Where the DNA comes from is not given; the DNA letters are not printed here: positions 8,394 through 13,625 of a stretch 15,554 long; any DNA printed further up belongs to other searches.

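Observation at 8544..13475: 1643-aa protein: unassigned beta-rich N-terminal domain, long helical middle, one MoxR-type AAA+ core, Pro-rich C-terminal tail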

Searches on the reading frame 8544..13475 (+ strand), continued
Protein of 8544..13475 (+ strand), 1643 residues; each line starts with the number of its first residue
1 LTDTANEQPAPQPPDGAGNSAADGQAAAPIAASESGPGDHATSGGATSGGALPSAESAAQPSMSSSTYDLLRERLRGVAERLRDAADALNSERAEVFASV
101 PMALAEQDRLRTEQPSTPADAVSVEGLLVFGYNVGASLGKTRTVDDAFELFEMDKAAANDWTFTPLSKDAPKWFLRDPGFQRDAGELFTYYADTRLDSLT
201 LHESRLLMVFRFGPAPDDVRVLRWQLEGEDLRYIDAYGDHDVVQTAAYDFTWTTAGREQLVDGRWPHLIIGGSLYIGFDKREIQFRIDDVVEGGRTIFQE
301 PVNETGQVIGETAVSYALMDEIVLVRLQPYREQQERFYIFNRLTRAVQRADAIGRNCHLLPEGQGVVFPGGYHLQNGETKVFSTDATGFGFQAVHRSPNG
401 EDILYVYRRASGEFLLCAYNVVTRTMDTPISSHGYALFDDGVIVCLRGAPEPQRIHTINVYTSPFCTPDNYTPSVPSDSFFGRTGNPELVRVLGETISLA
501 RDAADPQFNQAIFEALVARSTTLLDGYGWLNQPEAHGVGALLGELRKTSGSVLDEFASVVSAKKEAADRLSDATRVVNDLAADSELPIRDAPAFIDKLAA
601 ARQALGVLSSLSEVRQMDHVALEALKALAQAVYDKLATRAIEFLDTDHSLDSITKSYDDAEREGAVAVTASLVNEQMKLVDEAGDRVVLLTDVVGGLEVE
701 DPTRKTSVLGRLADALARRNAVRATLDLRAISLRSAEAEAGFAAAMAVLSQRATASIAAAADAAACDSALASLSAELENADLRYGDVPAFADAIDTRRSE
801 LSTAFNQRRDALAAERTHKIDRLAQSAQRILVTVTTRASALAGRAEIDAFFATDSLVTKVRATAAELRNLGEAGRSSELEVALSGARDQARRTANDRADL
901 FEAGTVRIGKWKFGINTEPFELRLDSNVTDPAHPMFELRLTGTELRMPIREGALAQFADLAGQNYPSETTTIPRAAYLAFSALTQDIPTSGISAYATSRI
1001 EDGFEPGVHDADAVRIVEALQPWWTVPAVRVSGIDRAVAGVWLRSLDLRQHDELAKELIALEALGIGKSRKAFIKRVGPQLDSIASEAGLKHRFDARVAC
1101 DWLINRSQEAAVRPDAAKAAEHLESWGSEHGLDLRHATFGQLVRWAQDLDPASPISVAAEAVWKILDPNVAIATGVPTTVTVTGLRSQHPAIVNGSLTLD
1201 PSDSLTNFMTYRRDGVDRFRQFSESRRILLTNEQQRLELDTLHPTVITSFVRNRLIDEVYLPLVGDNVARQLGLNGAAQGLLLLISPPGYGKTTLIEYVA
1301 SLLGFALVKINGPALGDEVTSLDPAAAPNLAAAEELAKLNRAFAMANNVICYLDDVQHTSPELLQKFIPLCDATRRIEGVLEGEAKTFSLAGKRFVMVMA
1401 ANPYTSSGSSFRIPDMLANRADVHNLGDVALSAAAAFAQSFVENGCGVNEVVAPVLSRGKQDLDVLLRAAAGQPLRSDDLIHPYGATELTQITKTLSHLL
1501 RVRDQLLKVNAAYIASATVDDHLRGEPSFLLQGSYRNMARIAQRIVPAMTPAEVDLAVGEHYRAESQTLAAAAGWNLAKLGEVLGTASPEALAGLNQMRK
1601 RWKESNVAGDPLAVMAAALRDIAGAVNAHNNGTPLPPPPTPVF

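Call 10: find_homologous_proteins(query=window:8544-13475:+, max_evalue=0.00001)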
Query window:8544-13475:+ (1643 aa): 285 proteins with E <= 0.00001 among 8000 candidates; the best 120 are listed.
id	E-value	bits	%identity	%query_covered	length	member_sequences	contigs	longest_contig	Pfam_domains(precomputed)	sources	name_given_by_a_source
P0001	0.0e+0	3641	100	100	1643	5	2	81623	PF12458.14,PF00004.36,PF07728.21,PF25472.2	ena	-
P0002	0.0e+0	3066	85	98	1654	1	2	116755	PF12458.14,PF00004.36,PF07728.21,PF25472.2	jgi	jgi:putative NIF3 family GTP cyclohydrolase 1 type 2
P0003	0.0e+0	2268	64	99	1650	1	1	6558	PF12458.14,PF00004.36,PF25472.2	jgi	jgi:ATPase involved in DNA repair/ATPase family associated with various cellular activities (AAA)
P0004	0.0e+0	2222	64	96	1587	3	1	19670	PF12458.14,PF00004.36,PF25472.2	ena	-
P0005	0.0e+0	2201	63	96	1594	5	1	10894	PF12458.14,PF00004.36,PF13401.13,PF07728.21,PF25472.2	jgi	-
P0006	0.0e+0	2148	63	96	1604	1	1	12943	PF12458.14,PF00004.36,PF25472.2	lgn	-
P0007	0.0e+0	2104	61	95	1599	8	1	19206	PF12458.14,PF00004.36,PF13401.13,PF25472.2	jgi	jgi:hypothetical protein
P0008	0.0e+0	2100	62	96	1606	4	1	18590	PF12458.14,PF00004.36,PF13401.13,PF25472.2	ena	-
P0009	0.0e+0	2098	61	97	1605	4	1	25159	PF12458.14,PF00004.36,PF13401.13,PF25472.2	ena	-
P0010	0.0e+0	2082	62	95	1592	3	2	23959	PF12458.14,PF25472.2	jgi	jgi:hypothetical protein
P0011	0.0e+0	2081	60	98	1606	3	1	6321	PF12458.14,PF00004.36,PF07728.21,PF25472.2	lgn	-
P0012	0.0e+0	2079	61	95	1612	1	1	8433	PF12458.14,PF00004.36,PF07728.21,PF25472.2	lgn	-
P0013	0.0e+0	2064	61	95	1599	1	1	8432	PF12458.14,PF13401.13,PF25472.2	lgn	-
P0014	0.0e+0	2053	61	95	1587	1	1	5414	PF12458.14,PF13401.13,PF25472.2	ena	-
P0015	0.0e+0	2021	60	95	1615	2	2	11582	PF12458.14,PF00004.36,PF07728.21,PF25472.2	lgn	-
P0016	0.0e+0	1967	58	95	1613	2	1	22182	PF12458.14,PF25472.2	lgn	-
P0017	0.0e+0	1826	54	96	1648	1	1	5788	PF12458.14,PF00004.36,PF25472.2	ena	-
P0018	0.0e+0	1818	56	96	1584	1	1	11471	PF12458.14,PF00004.36,PF25472.2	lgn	-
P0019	0.0e+0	1816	53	100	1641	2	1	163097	PF12458.14,PF00004.36,PF13401.13,PF25472.2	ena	-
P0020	0.0e+0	1813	54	99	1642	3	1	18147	PF12458.14,PF00004.36,PF07728.21,PF25472.2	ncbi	-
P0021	0.0e+0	1813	54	97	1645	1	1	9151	PF12458.14,PF00004.36,PF07728.21,PF25472.2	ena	-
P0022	0.0e+0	1813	54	96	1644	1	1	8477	PF12458.14,PF00004.36,PF25472.2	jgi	jgi:hypothetical protein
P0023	0.0e+0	1813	54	95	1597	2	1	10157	PF12458.14,PF13401.13,PF25472.2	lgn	-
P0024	0.0e+0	1812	55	96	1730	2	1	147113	PF12458.14,PF00004.36,PF13401.13,PF07728.21,PF25472.2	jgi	jgi:hypothetical protein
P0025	0.0e+0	1811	54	96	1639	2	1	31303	PF12458.14,PF07728.21,PF25472.2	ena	-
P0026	0.0e+0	1810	65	79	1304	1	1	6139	PF12458.14,PF00004.36,PF07728.21,PF25472.2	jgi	jgi:ATPase involved in DNA repair/ATPase family associated with various cellular activities (AAA)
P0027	0.0e+0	1810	54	96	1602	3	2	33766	PF12458.14,PF00004.36,PF25472.2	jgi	jgi:hypothetical protein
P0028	0.0e+0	1805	53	95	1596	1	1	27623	PF12458.14,PF13401.13,PF25472.2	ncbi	-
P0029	0.0e+0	1799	55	95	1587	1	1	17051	PF12458.14,PF00004.36,PF07728.21,PF25472.2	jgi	jgi:ATPase involved in DNA repair/ATPase family associated with various cellular activities (AAA)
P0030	0.0e+0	1796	52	97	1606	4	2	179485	PF12458.14,PF13401.13,PF25472.2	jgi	jgi:flagellin-like hook-associated protein FlgL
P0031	0.0e+0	1795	54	96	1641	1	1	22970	PF12458.14,PF00004.36,PF13401.13,PF07728.21,PF25472.2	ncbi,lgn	-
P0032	0.0e+0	1794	53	97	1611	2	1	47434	PF12458.14,PF13401.13,PF25472.2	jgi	jgi:hypothetical protein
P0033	0.0e+0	1777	54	96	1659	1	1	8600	PF12458.14,PF00004.36,PF07728.21,PF25472.2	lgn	-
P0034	0.0e+0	1770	54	96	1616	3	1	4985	PF12458.14,PF00004.36,PF13401.13,PF25472.2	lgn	-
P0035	0.0e+0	1769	53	95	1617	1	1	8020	PF12458.14,PF00004.36,PF13401.13,PF25472.2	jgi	jgi:hypothetical protein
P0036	0.0e+0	1769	54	95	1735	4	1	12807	PF12458.14,PF00004.36,PF07728.21,PF25472.2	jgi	-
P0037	0.0e+0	1767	52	97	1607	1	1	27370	PF12458.14,PF00004.36,PF13401.13,PF25472.2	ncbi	-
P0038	0.0e+0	1726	53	96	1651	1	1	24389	PF12458.14,PF00004.36,PF13401.13,PF07728.21,PF25472.2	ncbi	-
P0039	0.0e+0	1723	51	95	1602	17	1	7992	PF12458.14,PF00004.36,PF25472.2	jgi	jgi:ATPase involved in DNA repair/ATPase family associated with various cellular activities (AAA)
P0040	0.0e+0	1708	52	96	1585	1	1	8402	PF12458.14,PF00004.36,PF07728.21,PF25472.2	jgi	jgi:hypothetical protein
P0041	0.0e+0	1668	50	99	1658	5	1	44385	PF12458.14,PF00004.36,PF13401.13,PF07728.21,PF25472.2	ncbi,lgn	-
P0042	0.0e+0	1663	50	96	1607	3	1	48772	PF12458.14,PF00004.36,PF13401.13,PF07728.21,PF25472.2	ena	-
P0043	0.0e+0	1654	51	96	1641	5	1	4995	PF12458.14,PF00004.36,PF13401.13,PF25472.2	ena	-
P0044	0.0e+0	1644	50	97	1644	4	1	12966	PF12458.14,PF00004.36,PF13401.13,PF07728.21,PF25472.2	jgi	jgi:ATPase involved in DNA repair/ATPase family associated with various cellular activities (AAA)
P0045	0.0e+0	1634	49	99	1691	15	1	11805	PF12458.14,PF00004.36,PF13401.13,PF07728.21,PF25472.2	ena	-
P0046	0.0e+0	1591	51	96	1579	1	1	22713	PF12458.14,PF00004.36,PF13401.13,PF25472.2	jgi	jgi:hypothetical protein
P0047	0.0e+0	1585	48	96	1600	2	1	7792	PF12458.14,PF00004.36,PF13401.13,PF07728.21,PF25472.2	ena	-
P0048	0.0e+0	1577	50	95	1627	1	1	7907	PF12458.14,PF00004.36,PF07728.21,PF25472.2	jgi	jgi:hypothetical protein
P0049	0.0e+0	1519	48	96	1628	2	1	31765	PF12458.14,PF13401.13,PF25472.2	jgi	jgi:hypothetical protein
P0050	0.0e+0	1490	47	96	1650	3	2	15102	PF12458.14,PF00004.36,PF07728.21,PF25472.2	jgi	jgi:ATPase involved in DNA repair/ATPase family associated with various cellular activities (AAA)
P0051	0.0e+0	1489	47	96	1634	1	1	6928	PF12458.14,PF00004.36,PF07728.21,PF25472.2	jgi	jgi:ATPase involved in DNA repair/ATPase family associated with various cellular activities (AAA)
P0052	0.0e+0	1471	47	96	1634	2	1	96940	PF12458.14,PF00004.36,PF13401.13,PF07728.21,PF25472.2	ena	-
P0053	0.0e+0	1457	48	96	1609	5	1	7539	PF12458.14,PF00004.36,PF25472.2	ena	-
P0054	0.0e+0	1424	48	95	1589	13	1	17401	PF12458.14,PF00004.36,PF07728.21,PF25472.2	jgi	jgi:hypothetical protein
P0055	0.0e+0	1406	47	96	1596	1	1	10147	PF12458.14,PF00004.36,PF07728.21,PF25472.2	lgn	-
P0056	0.0e+0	1404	47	95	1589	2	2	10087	PF12458.14,PF25472.2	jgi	-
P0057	0.0e+0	1392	47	96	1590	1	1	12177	PF12458.14,PF25472.2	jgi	jgi:hypothetical protein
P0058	0.0e+0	1190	56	62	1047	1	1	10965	PF12458.14,PF25472.2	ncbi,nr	ncbi:MAG TPA: hypothetical protein DCR14_00540, partial [Acidimicrobiaceae bacterium]|nr:hypothetica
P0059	0.0e+0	1186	46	45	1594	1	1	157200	PF12458.14,PF25472.2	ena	-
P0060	0.0e+0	1044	39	94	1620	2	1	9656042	PF12458.14,PF00004.36,PF07728.21,PF25472.2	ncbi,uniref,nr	ncbi:hypothetical protein J2S43_008218 [Catenuloplanes nepalensis]|uniref:DNA repair ATPase n=1 Tax=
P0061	0.0e+0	1035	37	96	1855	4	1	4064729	PF12458.14,PF00004.36,PF25472.2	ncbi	-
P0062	0.0e+0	1034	39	94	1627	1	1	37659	PF12458.14,PF00004.36,PF07728.21,PF25472.2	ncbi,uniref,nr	ncbi:DNA repair ATPase [Catenuloplanes japonicus]|uniref:DNA repair ATPase n=1 Tax=Catenuloplanes ja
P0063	0.0e+0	1027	38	58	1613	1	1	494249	PF12458.14,PF00004.36,PF13401.13,PF25472.2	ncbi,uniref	ncbi:DNA repair ATPase [Streptomyces sp. NPDC046821]|uniref:DNA repair ATPase n=1 Tax=Streptomyces s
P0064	0.0e+0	1021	36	95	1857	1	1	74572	PF12458.14,PF00004.36,PF13401.13,PF07728.21,PF25472.2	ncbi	-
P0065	0.0e+0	1019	37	59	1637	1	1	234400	PF12458.14,PF00004.36,PF13401.13,PF25472.2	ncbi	ncbi:DNA repair ATPase [Streptomyces sp. NPDC054786]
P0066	5.3e-298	1010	37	58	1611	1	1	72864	PF12458.14,PF25472.2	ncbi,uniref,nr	ncbi:DNA repair ATPase [Streptomyces sp. MZ04]|uniref:DNA repair ATPase n=1 Tax=Streptomyces sp. MZ0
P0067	3.1e-297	1008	36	58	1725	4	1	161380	PF12458.14,PF25472.2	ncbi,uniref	ncbi:DNA repair ATPase [Streptomyces sp. NPDC005774]|uniref:DNA repair ATPase n=1 Tax=Streptomyces s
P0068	1.6e-296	1005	35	62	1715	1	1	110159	PF12458.14,PF00004.36,PF13401.13,PF25472.2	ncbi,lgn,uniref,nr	ncbi:MoxR-like ATPase [Murinocardiopsis flavida]|uniref:MoxR-like ATPase n=1 Tax=Murinocardiopsis fl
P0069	2.8e-296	1005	51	28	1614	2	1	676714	PF12458.14,PF13401.13,PF25472.2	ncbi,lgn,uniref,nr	ncbi:DNA repair ATPase [Streptomyces antnestii]|uniref:DNA repair ATPase n=1 Tax=Streptomyces antnes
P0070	5.2e-296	1004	39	95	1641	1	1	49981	PF12458.14,PF00004.36,PF13401.13,PF25472.2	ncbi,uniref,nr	ncbi:DNA repair ATPase [Streptomyces sp. AC495_CC817]|uniref:DNA repair ATPase n=1 Tax=Streptomyces 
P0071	5.5e-296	1004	36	58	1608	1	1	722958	PF12458.14,PF25472.2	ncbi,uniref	ncbi:DNA repair ATPase [Streptomyces sp. NPDC001339]|uniref:DNA repair ATPase n=1 Tax=Streptomyces s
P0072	2.6e-295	1001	38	95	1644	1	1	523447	PF12458.14,PF00004.36,PF13401.13,PF25472.2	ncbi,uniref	ncbi:DNA repair ATPase [Streptomyces sp. NPDC005808]|uniref:DNA repair ATPase n=1 Tax=Streptomyces s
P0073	3.5e-295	1001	38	95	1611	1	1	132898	PF12458.14,PF13401.13,PF25472.2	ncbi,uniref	ncbi:DNA repair ATPase [Streptomyces sp. NPDC050147]|uniref:DNA repair ATPase n=1 Tax=Streptomyces s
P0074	1.4e-294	999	34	60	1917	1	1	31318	PF12458.14,PF00004.36,PF07728.21,PF25472.2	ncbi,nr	ncbi:MAG: DNA repair ATPase [Acidobacteriota bacterium]|nr:DNA repair ATPase [Acidobacteriota bacter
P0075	1.5e-294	999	36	58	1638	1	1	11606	PF12458.14,PF00004.36,PF13401.13,PF25472.2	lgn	-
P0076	1.6e-294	999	37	94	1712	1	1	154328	PF12458.14,PF00004.36,PF13401.13,PF07728.21,PF25472.2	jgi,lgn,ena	-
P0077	1.3e-293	996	34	60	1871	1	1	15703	PF12458.14,PF00004.36,PF07728.21,PF25472.2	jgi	-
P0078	3.7e-293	994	37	58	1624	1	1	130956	PF12458.14,PF13401.13,PF25472.2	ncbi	ncbi:DNA repair ATPase [Streptomyces sp. NPDC001661]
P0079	4.3e-293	994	36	59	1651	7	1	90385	PF12458.14,PF00004.36,PF25472.2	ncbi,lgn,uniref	ncbi:DNA repair ATPase [Streptomyces sp. NPDC006290]|uniref:DNA repair ATPase n=1 Tax=Streptomyces s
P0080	4.6e-293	994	35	96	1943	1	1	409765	PF12458.14,PF00004.36,PF13401.13,PF25472.2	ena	-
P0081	7.4e-293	993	53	29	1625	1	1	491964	PF12458.14,PF25472.2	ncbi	ncbi:DNA repair ATPase [Streptomyces ziwulingensis]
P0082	1.7e-292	992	36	96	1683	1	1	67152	PF12458.14,PF00004.36,PF13401.13,PF25472.2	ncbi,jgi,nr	ncbi:MAG TPA: DNA repair ATPase [Thermoanaerobaculia bacterium]|nr:DNA repair ATPase [Thermoanaeroba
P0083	2.1e-292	992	52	27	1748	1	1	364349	PF12458.14,PF00004.36,PF25472.2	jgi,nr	jgi:hypothetical protein|nr:DNA repair ATPase [Kofleriaceae bacterium]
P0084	2.9e-292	991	35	58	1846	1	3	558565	PF12458.14,PF00004.36,PF07728.21,PF25472.2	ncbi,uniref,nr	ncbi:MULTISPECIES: DNA repair ATPase [unclassified Nocardia]|uniref:DNA repair ATPase n=1 Tax=unclas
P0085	3.5e-292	991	36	94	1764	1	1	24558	PF12458.14,PF00004.36,PF13401.13,PF07728.21,PF25472.2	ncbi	-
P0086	3.5e-292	991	36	58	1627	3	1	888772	PF12458.14,PF25472.2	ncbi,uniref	ncbi:DNA repair ATPase [Streptomyces sp. NPDC050400]|uniref:DNA repair ATPase n=1 Tax=Streptomyces s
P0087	4.8e-292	990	32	63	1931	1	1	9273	PF12458.14,PF00004.36,PF25472.2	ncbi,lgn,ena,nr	ncbi:MAG: DNA repair ATPase [Thermoanaerobaculia bacterium]|nr:DNA repair ATPase [Thermoanaerobaculi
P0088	8.5e-292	990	36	58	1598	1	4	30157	PF12458.14,PF25472.2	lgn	-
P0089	2.7e-291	988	39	94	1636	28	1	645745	PF12458.14,PF13401.13,PF25472.2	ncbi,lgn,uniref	ncbi:DNA repair ATPase [Streptomyces antibioticus]|uniref:DNA repair ATPase n=1 Tax=Streptomyces ant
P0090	3.1e-291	988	37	95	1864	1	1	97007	PF12458.14,PF00493.30,PF00004.36,PF13401.13,PF07728.21,PF25472.2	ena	-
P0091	5.5e-291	987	35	58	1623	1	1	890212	PF12458.14,PF13401.13,PF25472.2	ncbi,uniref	ncbi:DNA repair ATPase [Streptomyces sp. NPDC057877]|uniref:DNA repair ATPase n=1 Tax=Streptomyces s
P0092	7.9e-291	986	33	60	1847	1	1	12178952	PF12458.14,PF00004.36,PF25472.2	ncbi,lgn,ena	-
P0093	1.1e-290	986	36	59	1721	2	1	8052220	PF12458.14,PF00004.36,PF13401.13,PF07728.21,PF25472.2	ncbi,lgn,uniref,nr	ncbi:DNA repair ATPase [Streptosporangium sp. NBC_01810]|uniref:DNA repair ATPase n=1 Tax=Streptospo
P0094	1.9e-290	985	37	94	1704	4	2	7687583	PF12458.14,PF00004.36,PF07728.21,PF25472.2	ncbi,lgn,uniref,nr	ncbi:DNA repair ATPase [Nocardia otitidiscaviarum]|uniref:DNA repair ATPase n=1 Tax=Nocardia otitidi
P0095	1.9e-290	985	34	58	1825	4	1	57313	PF12458.14,PF00004.36,PF13401.13,PF25472.2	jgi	jgi:hypothetical protein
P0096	2.7e-290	985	55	25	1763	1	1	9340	PF12458.14,PF00004.36,PF07728.21,PF25472.2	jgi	jgi:MoxR-like ATPase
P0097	4.7e-290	984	36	96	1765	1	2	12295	PF12458.14,PF00004.36,PF07728.21,PF25472.2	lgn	-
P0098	3.0e-289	981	36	96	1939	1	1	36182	PF12458.14,PF00004.36,PF07728.21,PF25472.2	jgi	jgi:hypothetical protein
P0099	3.2e-289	981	36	99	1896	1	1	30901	PF12458.14,PF00004.36,PF13401.13,PF07728.21,PF25472.2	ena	-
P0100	4.0e-289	981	36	96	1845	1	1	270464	PF12458.14,PF00004.36,PF25472.2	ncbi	-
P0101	4.0e-289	981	37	94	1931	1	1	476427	PF12458.14,PF00004.36,PF07728.21,PF25472.2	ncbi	ncbi:MAG: DNA repair ATPase [Acidobacteriota bacterium]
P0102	6.4e-289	980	32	63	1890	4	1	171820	PF12458.14,PF00004.36,PF13401.13,PF25472.2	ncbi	-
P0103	9.9e-289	979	36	96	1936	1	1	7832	PF12458.14,PF00004.36,PF07728.21,PF25472.2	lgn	-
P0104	1.4e-288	979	36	58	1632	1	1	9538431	PF12458.14,PF25472.2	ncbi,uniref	ncbi:DNA repair ATPase [Streptomyces fractus]|uniref:DNA repair ATPase n=1 Tax=Streptomyces fractus 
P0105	3.5e-288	978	37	95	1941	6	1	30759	PF12458.14,PF00004.36,PF07728.21,PF25472.2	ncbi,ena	-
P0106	3.8e-288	978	34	58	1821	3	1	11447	PF12458.14,PF00004.36,PF25472.2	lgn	-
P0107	4.9e-288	977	38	94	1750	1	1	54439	PF12458.14,PF00004.36,PF13401.13,PF07728.21,PF25472.2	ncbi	-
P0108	1.1e-287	976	34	58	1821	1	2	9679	PF12458.14,PF00004.36,PF25472.2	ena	-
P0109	1.9e-287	975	37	59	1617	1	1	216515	PF12458.14,PF25472.2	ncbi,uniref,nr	ncbi:DNA repair ATPase [Streptomyces sp. TRM49041]|uniref:DNA repair ATPase n=1 Tax=Streptomyces sp.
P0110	2.0e-287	975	35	58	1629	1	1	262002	PF12458.14,PF25472.2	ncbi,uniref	ncbi:DNA repair ATPase [Streptomyces coeruleorubidus]|uniref:DNA repair ATPase n=1 Tax=Streptomyces 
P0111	2.1e-287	975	35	95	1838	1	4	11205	PF12458.14,PF00004.36,PF25472.2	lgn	-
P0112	2.7e-287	975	36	58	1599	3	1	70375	PF12458.14,PF13401.13,PF25472.2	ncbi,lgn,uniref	ncbi:DNA repair ATPase [Embleya sp. NPDC005575]|uniref:DNA repair ATPase n=1 Tax=Embleya sp. NPDC005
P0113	5.4e-287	974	34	59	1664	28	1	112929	PF12458.14,PF00004.36,PF13401.13,PF07728.21,PF25472.2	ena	-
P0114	5.4e-287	974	38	93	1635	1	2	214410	PF12458.14,PF00004.36,PF25472.2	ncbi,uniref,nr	ncbi:DNA repair ATPase [Actinomadura harenae]|uniref:AAA family ATPase n=1 Tax=Actinomadura harenae 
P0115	2.0e-286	972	34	96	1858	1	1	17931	PF12458.14,PF00004.36,PF07728.21,PF25472.2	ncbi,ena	-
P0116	3.9e-286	971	33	60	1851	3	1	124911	PF12458.14,PF00004.36,PF25472.2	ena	-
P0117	1.4e-285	969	32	60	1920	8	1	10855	PF12458.14,PF00004.36,PF13401.13,PF07728.21,PF25472.2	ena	-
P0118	1.5e-285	969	46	29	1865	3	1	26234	PF12458.14,PF00004.36,PF13401.13,PF07728.21,PF25472.2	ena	-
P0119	2.2e-285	968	34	58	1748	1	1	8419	PF12458.14,PF00004.36,PF07728.21,PF25472.2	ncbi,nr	ncbi:MAG TPA: DNA repair ATPase [Arenimonas sp.]|nr:DNA repair ATPase [Arenimonas sp.]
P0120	2.8e-285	968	36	58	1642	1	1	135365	PF12458.14,PF25472.2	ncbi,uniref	ncbi:DNA repair ATPase [Streptomyces sp. NPDC058001]|uniref:DNA repair ATPase n=1 Tax=Streptomyces s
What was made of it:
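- On DUF3686-DUF7902-AAA+ family ('DNA repair ATPase' in RefSeq): Coverage against homologues is 94-100% (call 10).
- More than 285 full-length homologues share the same Pfam set (call 10).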
